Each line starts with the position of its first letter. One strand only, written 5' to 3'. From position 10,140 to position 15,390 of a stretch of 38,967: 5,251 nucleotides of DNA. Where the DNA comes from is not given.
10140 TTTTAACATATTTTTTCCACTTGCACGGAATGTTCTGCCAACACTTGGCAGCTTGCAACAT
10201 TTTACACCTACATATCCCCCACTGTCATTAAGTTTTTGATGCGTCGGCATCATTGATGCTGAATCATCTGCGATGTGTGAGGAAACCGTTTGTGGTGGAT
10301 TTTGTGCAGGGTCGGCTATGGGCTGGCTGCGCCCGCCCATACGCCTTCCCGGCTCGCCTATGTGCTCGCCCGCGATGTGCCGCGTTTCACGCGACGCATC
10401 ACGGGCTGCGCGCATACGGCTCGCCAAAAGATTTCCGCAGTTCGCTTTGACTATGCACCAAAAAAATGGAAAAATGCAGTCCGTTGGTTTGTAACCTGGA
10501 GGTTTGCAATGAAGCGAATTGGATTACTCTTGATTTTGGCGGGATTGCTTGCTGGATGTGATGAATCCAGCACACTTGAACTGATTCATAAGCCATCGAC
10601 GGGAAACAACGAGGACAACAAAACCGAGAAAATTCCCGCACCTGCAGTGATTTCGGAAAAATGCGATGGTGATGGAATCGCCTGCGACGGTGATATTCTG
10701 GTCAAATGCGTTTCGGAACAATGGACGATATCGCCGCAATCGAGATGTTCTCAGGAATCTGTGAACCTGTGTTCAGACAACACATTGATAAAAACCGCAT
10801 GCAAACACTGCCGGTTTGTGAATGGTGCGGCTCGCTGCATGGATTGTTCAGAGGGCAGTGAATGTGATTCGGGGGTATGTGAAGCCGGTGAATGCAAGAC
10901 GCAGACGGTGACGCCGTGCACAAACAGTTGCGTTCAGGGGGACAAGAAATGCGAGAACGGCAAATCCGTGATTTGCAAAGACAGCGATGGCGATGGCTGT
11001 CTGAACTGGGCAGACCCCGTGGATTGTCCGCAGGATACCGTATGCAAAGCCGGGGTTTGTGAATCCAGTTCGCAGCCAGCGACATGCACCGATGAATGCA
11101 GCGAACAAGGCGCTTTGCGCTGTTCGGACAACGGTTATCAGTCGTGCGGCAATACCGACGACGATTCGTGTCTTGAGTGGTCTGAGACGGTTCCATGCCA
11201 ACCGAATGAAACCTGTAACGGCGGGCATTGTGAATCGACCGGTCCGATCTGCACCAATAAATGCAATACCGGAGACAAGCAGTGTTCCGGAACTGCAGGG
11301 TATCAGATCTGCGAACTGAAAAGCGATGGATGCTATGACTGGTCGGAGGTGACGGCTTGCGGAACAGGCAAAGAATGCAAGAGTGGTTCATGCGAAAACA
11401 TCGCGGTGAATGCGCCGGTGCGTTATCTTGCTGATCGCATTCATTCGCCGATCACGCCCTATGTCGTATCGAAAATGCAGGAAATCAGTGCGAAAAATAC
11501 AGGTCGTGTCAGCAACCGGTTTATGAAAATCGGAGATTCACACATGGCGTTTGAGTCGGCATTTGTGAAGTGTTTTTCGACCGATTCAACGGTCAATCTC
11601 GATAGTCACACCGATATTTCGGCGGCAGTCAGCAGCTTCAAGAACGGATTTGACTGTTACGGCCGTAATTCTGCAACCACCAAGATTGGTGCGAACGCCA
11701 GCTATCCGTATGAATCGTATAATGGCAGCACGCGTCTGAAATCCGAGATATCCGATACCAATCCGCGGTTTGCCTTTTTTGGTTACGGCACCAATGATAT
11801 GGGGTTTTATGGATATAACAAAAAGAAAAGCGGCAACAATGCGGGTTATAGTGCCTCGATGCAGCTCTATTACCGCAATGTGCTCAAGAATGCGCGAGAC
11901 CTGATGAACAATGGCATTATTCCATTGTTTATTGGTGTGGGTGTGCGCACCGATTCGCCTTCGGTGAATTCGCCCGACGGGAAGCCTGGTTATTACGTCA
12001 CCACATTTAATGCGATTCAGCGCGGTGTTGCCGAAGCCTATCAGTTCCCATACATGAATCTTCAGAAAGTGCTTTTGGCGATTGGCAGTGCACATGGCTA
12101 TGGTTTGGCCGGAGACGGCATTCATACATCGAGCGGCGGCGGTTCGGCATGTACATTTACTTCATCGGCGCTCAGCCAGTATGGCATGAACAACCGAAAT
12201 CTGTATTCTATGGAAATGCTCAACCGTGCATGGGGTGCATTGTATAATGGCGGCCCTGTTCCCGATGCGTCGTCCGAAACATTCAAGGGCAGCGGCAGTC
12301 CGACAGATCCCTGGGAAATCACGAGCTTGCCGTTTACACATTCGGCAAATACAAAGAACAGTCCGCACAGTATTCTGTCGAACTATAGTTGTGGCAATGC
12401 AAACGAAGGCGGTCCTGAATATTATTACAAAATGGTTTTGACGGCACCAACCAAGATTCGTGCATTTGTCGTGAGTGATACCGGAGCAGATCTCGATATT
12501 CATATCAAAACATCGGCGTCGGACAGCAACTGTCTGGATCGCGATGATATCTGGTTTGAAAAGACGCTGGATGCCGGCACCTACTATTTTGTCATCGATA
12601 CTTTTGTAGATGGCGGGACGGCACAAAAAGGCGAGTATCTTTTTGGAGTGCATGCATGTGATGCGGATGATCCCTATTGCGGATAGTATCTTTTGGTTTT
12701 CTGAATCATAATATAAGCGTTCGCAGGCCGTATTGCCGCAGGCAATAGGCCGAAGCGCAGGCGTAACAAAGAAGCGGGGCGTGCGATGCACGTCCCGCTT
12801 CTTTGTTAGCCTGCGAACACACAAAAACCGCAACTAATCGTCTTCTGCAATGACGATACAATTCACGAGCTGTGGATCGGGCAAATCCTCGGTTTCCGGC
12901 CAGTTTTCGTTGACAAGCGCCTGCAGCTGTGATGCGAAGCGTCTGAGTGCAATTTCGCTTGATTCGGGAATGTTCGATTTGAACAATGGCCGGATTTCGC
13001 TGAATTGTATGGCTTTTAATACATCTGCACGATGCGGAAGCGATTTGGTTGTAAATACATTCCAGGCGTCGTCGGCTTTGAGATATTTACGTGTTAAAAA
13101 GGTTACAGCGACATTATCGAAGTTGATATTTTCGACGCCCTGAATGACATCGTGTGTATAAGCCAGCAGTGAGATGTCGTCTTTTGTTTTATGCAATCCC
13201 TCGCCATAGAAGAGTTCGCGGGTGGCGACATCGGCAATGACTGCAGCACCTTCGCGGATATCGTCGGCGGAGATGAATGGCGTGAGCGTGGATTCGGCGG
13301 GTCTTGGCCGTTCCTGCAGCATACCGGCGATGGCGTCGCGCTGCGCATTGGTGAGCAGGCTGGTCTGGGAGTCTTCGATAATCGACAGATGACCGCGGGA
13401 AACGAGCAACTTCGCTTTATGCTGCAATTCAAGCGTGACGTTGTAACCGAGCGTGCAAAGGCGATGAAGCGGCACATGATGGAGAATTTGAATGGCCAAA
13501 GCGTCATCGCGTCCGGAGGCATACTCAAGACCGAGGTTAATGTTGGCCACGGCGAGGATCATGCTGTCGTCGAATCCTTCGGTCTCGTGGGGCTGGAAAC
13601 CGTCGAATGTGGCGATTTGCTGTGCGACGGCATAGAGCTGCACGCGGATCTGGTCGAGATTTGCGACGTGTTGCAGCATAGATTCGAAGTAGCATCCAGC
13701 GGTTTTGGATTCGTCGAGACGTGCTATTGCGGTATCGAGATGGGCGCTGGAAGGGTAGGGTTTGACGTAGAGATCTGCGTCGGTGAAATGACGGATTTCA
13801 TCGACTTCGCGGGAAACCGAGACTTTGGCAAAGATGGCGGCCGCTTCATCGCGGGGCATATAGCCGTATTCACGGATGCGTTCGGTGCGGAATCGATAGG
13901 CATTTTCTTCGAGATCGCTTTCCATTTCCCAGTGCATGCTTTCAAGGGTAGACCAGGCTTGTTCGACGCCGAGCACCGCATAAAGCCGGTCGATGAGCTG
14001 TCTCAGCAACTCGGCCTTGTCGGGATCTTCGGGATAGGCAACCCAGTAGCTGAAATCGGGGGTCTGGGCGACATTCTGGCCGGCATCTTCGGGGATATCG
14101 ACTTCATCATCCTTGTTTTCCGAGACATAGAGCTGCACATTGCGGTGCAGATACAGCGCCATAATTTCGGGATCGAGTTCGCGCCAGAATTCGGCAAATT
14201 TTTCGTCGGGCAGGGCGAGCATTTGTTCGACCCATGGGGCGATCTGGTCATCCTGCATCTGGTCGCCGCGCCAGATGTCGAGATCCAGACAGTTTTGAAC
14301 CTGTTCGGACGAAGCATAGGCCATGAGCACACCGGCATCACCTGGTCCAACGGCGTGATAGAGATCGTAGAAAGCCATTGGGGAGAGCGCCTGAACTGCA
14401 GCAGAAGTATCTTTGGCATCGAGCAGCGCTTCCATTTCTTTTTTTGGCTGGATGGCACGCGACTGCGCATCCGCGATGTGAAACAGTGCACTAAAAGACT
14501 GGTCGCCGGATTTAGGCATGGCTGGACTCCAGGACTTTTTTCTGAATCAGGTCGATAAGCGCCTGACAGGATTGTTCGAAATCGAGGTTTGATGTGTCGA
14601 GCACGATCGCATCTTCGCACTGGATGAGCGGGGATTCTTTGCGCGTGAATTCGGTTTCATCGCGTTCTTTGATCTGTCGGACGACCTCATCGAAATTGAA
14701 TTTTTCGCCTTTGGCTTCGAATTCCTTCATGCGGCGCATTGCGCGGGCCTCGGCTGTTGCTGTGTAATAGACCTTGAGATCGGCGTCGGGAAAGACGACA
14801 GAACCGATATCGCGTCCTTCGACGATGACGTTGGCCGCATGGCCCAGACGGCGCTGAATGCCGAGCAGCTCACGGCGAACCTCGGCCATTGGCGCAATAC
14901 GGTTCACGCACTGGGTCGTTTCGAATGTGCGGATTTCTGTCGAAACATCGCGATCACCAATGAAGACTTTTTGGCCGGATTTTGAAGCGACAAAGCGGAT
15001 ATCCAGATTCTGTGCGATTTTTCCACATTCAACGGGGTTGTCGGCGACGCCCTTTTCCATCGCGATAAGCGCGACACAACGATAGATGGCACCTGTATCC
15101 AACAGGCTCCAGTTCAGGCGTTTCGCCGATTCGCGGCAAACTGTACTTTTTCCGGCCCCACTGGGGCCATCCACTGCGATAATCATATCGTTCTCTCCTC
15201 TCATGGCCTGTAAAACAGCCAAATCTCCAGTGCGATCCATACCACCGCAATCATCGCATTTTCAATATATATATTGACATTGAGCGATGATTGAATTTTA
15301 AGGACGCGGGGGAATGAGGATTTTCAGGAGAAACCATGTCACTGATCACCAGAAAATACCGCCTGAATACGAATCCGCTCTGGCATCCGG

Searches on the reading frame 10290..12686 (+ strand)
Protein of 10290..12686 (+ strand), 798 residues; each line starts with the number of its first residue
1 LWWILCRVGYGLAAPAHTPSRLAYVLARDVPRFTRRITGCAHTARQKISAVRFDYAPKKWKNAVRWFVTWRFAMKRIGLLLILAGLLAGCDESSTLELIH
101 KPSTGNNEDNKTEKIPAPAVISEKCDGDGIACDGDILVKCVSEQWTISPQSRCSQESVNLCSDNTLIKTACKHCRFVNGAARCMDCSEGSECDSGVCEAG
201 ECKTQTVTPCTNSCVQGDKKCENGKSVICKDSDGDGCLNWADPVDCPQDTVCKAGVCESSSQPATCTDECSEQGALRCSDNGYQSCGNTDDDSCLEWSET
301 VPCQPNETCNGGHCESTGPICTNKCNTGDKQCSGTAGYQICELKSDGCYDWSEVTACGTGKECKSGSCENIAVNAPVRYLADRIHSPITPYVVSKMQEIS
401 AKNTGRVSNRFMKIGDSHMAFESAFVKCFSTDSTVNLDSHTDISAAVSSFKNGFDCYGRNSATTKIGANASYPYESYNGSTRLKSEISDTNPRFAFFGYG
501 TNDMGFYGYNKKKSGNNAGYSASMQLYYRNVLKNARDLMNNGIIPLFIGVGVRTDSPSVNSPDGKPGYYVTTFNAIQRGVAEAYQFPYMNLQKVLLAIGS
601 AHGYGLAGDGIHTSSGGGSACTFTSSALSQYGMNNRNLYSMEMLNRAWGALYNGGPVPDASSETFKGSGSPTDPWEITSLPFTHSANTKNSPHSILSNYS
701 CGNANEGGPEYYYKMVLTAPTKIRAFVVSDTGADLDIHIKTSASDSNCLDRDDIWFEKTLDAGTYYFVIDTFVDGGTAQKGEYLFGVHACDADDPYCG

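Call 12: search_protein_families(library=pfam, proteins=[window:10290-12686:+], max_evalue=0.00001)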
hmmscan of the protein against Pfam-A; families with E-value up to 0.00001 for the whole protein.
window:10290-12686:+ (798 aa): 1 family
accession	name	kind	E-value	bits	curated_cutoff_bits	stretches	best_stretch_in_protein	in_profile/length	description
PF13472.12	Lipase_GDSL_2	-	2.2e-07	32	32.9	1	477-615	49-173/178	GDSL-like Lipase/Acylhydrolase family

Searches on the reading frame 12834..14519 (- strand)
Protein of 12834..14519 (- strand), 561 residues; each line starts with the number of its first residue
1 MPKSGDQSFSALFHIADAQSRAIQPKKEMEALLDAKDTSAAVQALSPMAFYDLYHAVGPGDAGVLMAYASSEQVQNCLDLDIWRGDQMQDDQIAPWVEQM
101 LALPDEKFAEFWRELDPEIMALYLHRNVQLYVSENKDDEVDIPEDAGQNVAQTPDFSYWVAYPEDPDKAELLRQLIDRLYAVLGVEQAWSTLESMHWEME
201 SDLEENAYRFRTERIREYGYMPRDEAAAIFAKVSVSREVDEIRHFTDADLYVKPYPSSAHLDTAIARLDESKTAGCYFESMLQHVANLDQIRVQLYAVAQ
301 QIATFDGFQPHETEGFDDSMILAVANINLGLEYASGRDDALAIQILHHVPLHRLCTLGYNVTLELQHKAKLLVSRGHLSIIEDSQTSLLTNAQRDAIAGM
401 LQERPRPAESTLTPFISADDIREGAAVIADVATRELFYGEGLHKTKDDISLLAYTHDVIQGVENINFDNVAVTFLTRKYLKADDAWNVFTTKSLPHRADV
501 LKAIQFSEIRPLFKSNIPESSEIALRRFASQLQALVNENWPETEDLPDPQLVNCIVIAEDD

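Call 12: search_protein_families(library=pfam, proteins=[window:12834-14519:-], max_evalue=0.00001)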
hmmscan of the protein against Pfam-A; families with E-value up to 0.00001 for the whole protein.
window:12834-14519:- (561 aa): 1 family
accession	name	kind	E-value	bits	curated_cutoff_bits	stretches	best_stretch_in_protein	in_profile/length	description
PF19676.4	DUF6178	-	1.6e-78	265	25.5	1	19-556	15-559/561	Family of unknown function (DUF6178)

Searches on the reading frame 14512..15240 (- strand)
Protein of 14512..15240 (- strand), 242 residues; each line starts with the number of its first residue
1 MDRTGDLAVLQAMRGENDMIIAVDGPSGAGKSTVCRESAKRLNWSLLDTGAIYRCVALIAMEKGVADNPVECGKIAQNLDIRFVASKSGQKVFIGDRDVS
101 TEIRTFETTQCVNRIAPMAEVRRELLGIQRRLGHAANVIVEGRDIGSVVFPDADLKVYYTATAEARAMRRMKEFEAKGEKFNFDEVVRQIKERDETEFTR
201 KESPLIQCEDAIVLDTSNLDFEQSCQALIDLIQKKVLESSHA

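Call 12: search_protein_families(library=pfam, proteins=[window:14512-15240:-], max_evalue=0.00001)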
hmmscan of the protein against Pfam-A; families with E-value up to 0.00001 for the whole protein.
window:14512-15240:- (242 aa): 1 family
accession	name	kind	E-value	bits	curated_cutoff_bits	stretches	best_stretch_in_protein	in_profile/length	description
PF02224.24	Cytidylate_kin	-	2.4e-64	217.4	26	1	21-233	1-210/211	Cytidylate kinase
